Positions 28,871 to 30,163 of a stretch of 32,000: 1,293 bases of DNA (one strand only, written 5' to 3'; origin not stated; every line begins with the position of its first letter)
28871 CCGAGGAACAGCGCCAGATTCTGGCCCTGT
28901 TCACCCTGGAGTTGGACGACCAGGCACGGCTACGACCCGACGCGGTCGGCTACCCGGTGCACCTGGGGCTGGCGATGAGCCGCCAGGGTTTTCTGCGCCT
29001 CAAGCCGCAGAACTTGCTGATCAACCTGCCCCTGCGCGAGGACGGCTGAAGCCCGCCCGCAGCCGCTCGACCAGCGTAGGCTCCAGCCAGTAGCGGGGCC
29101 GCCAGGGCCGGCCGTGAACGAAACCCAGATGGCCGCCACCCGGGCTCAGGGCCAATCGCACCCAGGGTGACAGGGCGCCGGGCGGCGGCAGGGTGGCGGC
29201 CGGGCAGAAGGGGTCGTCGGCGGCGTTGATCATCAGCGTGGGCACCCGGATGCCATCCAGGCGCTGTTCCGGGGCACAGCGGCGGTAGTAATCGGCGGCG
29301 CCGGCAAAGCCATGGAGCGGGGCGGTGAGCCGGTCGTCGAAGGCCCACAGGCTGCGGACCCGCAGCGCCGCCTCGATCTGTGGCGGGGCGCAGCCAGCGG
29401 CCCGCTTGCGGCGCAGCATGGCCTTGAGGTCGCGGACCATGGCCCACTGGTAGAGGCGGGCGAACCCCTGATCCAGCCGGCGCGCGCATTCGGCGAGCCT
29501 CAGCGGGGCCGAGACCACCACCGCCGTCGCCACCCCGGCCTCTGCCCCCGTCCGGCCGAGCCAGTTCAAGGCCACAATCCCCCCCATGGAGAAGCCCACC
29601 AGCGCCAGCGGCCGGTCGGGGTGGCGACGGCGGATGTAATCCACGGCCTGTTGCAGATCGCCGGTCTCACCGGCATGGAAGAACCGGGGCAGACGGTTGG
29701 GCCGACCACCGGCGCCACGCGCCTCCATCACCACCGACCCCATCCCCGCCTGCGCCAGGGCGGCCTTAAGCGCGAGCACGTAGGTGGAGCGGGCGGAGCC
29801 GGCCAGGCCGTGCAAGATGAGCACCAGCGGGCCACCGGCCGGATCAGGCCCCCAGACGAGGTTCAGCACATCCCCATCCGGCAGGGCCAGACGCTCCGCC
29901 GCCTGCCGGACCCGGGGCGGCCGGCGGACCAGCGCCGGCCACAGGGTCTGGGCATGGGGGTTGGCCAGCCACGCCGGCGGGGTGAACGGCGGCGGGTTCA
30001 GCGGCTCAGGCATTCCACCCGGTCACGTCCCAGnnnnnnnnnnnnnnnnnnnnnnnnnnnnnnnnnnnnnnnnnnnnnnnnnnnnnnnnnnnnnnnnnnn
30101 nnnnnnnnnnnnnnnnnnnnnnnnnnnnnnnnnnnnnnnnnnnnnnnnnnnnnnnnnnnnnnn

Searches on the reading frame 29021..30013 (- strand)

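Call 76: search_protein_families(library=pfam, proteins=[window:29021-30013:-], max_evalue=0.00001)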
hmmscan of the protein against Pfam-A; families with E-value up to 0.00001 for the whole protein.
window:29021-30013:- (330 aa): 4 families
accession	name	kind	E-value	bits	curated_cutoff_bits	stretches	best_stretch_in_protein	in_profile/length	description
PF00561.26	Abhydrolase_1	-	5.8e-22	79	25.8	1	62-299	1-242/245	alpha/beta hydrolase fold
PF12146.15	Hydrolase_4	-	2.1e-16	60.4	27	1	63-272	6-207/239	Serine aminopeptidase, S33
PF12697.13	Abhydrolase_6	-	8.9e-09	36.8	26.3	1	64-303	1-211/217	Alpha/beta hydrolase family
PF07819.20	PGAP1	-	9e-06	26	24.3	0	126-189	78-145/233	PGAP1-like alpha/beta domain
